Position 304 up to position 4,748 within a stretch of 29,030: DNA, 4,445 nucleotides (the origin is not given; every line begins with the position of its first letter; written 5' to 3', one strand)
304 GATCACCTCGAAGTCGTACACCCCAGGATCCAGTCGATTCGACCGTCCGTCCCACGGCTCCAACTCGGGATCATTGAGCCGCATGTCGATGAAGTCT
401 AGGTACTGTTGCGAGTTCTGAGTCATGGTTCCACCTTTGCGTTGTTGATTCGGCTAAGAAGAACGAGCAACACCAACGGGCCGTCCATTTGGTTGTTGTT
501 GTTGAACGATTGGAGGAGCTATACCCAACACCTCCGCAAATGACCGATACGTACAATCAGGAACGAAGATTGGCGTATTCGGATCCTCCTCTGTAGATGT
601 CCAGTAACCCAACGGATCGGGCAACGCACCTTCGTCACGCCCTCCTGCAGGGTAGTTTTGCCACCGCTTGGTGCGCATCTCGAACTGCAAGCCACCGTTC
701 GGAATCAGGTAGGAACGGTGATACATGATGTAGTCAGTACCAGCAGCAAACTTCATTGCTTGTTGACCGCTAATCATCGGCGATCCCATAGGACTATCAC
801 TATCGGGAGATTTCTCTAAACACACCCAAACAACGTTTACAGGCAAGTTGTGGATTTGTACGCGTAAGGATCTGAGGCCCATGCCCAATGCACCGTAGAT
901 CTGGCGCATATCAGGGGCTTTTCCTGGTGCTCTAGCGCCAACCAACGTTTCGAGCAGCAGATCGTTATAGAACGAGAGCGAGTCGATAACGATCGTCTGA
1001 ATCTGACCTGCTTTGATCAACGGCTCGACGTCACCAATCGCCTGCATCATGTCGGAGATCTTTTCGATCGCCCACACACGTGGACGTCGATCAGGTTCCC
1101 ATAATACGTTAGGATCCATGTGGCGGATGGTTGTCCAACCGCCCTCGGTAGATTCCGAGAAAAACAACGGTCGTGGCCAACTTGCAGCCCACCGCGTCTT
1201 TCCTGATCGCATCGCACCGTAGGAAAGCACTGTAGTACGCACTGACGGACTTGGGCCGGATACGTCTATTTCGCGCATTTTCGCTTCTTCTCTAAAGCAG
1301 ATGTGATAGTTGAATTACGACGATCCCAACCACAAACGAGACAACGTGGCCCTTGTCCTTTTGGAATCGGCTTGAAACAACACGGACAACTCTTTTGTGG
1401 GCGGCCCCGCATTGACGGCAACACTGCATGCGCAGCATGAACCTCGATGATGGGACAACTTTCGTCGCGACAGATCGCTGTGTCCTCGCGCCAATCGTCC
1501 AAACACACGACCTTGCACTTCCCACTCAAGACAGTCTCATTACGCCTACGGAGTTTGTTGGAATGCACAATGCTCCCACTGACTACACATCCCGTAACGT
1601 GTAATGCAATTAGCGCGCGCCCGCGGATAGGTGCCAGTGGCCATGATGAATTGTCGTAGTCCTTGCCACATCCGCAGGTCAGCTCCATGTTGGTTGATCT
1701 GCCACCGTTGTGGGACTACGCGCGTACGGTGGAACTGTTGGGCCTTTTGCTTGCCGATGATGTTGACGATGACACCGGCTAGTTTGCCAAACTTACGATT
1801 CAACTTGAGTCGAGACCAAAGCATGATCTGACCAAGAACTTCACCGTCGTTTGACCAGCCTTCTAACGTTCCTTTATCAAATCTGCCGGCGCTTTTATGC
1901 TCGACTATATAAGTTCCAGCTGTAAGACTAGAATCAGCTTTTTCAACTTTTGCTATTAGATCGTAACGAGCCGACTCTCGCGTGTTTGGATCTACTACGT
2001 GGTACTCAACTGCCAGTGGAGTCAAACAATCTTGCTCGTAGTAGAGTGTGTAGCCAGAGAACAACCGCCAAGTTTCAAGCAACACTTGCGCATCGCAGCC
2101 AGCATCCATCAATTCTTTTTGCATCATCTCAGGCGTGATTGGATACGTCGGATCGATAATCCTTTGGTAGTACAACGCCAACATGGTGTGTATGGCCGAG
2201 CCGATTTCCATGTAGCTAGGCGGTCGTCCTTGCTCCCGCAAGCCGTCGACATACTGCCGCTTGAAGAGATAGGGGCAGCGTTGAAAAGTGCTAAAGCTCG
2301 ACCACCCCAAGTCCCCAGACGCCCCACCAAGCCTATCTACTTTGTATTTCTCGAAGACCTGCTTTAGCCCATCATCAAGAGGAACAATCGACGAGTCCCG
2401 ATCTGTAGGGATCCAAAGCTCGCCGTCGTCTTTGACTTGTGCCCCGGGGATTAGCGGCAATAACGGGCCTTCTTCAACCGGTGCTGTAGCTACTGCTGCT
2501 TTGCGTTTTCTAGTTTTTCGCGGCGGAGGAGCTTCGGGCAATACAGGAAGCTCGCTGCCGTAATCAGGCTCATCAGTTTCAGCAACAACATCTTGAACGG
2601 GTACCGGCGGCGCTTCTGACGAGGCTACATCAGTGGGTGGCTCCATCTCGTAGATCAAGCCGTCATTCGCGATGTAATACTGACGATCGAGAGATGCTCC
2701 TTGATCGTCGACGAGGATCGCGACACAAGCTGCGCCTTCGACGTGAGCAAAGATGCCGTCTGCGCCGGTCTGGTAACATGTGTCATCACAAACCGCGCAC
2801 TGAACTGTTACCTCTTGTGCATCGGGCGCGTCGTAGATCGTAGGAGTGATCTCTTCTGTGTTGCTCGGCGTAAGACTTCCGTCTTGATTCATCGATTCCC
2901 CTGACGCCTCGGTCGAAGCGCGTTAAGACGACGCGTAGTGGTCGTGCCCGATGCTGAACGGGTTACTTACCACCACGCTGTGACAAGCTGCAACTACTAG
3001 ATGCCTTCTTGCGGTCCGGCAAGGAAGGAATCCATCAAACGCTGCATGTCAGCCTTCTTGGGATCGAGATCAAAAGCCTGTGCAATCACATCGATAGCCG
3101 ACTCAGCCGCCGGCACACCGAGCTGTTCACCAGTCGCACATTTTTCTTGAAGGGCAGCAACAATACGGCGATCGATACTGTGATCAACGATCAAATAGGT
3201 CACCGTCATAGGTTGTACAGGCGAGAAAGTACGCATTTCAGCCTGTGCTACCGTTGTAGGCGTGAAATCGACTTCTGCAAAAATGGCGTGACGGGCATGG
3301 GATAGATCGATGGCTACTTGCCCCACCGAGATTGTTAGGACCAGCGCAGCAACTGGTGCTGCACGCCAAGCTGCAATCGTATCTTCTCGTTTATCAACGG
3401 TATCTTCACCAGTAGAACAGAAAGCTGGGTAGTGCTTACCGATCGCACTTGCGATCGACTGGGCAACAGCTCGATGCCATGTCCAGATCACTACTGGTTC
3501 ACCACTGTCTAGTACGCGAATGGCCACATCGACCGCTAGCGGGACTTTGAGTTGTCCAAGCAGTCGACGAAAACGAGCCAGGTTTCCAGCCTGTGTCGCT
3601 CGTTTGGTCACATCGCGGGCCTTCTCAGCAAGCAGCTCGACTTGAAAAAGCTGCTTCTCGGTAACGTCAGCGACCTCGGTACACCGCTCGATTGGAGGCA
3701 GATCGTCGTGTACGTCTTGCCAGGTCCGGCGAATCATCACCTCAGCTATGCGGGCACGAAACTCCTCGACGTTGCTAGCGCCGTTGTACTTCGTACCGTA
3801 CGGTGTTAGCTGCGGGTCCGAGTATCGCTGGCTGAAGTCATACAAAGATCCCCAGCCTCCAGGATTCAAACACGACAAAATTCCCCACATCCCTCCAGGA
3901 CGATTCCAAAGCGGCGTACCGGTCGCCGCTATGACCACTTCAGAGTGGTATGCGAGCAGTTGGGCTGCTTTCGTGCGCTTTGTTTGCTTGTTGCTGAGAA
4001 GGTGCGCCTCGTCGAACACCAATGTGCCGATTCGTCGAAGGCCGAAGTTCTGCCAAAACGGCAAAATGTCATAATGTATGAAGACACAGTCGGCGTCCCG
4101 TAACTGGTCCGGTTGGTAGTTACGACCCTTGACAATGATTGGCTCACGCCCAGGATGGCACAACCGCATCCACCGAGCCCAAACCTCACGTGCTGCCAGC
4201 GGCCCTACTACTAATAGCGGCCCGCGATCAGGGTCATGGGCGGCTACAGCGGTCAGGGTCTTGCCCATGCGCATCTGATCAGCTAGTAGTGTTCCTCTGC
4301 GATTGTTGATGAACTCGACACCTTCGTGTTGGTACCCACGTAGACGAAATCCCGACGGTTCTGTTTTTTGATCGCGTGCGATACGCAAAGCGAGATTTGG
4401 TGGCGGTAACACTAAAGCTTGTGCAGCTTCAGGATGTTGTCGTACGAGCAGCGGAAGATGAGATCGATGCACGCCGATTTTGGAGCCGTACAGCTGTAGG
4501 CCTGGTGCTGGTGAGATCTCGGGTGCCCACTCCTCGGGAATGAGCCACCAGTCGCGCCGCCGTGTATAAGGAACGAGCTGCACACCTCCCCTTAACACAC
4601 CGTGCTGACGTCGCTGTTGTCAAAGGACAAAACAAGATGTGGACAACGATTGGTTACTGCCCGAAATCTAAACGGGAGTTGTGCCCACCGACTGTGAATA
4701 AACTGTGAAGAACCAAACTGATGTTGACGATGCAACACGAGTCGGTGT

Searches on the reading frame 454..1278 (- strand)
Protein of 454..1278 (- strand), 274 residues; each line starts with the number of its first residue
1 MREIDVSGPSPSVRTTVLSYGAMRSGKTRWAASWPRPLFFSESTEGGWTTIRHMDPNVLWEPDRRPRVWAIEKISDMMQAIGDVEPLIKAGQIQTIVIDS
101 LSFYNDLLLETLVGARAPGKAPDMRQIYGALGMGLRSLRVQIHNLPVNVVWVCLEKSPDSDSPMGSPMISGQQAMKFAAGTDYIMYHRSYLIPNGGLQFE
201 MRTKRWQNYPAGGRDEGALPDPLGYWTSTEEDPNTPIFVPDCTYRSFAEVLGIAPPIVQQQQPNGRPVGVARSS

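Call 34: search_protein_families(library=pfam, proteins=[window:454-1278:-], max_evalue=0.001)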
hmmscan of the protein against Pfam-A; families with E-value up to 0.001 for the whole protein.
window:454-1278:- (274 aa): 1 family
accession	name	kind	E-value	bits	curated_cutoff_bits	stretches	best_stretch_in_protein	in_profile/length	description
PF13479.12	AAA_24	-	4.8e-08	33.5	27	1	16-186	4-167/195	AAA domain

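Call 65: search_protein_families(library=phrogs, proteins=[window:454-1278:-], max_evalue=0.001)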
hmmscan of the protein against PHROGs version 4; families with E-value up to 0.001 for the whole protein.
window:454-1278:- (274 aa): 1 family
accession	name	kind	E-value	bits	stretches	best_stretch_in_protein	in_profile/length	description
phrog_124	-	DNA, RNA and nucleotide metabolism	6.2e-17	63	1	15-221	44-240/382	Sak4-like ssDNA annealing protein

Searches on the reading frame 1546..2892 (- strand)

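Call 34: search_protein_families(library=pfam, proteins=[window:1546-2892:-], max_evalue=0.001)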
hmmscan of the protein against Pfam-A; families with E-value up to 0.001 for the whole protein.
window:1546-2892:- (448 aa): 1 family
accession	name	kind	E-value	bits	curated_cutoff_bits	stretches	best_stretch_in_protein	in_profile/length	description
PF12705.13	PDDEXK_1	-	2.6e-08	34.5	22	1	198-272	5-64/247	PD-(D/E)XK nuclease superfamily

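Call 65: search_protein_families(library=phrogs, proteins=[window:1546-2892:-], max_evalue=0.001)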
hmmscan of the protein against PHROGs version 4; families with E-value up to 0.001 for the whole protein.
window:1546-2892:- (448 aa): 2 families
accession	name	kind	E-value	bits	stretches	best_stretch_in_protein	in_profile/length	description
phrog_1218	-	DNA, RNA and nucleotide metabolism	9.9e-08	32.6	1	197-340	12-168/364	exonuclease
phrog_69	-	DNA, RNA and nucleotide metabolism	1.9e-06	28.2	1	195-259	90-166/501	exonuclease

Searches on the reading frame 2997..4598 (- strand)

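Call 34: search_protein_families(library=pfam, proteins=[window:2997-4598:-], max_evalue=0.001)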
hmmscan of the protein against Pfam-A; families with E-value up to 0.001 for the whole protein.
window:2997-4598:- (533 aa): 2 families
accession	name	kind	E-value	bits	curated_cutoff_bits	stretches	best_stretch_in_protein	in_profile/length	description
PF00176.29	SNF2-rel_dom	-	6.5e-22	78.4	24.9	1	89-316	1-245/290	SNF2-related domain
PF00271.37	Helicase_C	-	2.9e-06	27.9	23.5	1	362-457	9-106/110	Helicase conserved C-terminal domain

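Call 65: search_protein_families(library=phrogs, proteins=[window:2997-4598:-], max_evalue=0.001)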
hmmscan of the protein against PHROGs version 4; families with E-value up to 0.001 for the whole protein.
window:2997-4598:- (533 aa): 3 families
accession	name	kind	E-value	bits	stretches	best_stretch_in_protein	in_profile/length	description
phrog_62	-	DNA, RNA and nucleotide metabolism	3e-71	241.5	1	78-486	689-1125/1881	DNA helicase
phrog_29996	-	unknown function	2e-11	43.6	1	85-301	723-944/1189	-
phrog_16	-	DNA, RNA and nucleotide metabolism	3.3e-08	33.2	1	76-477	263-602/986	DNA helicase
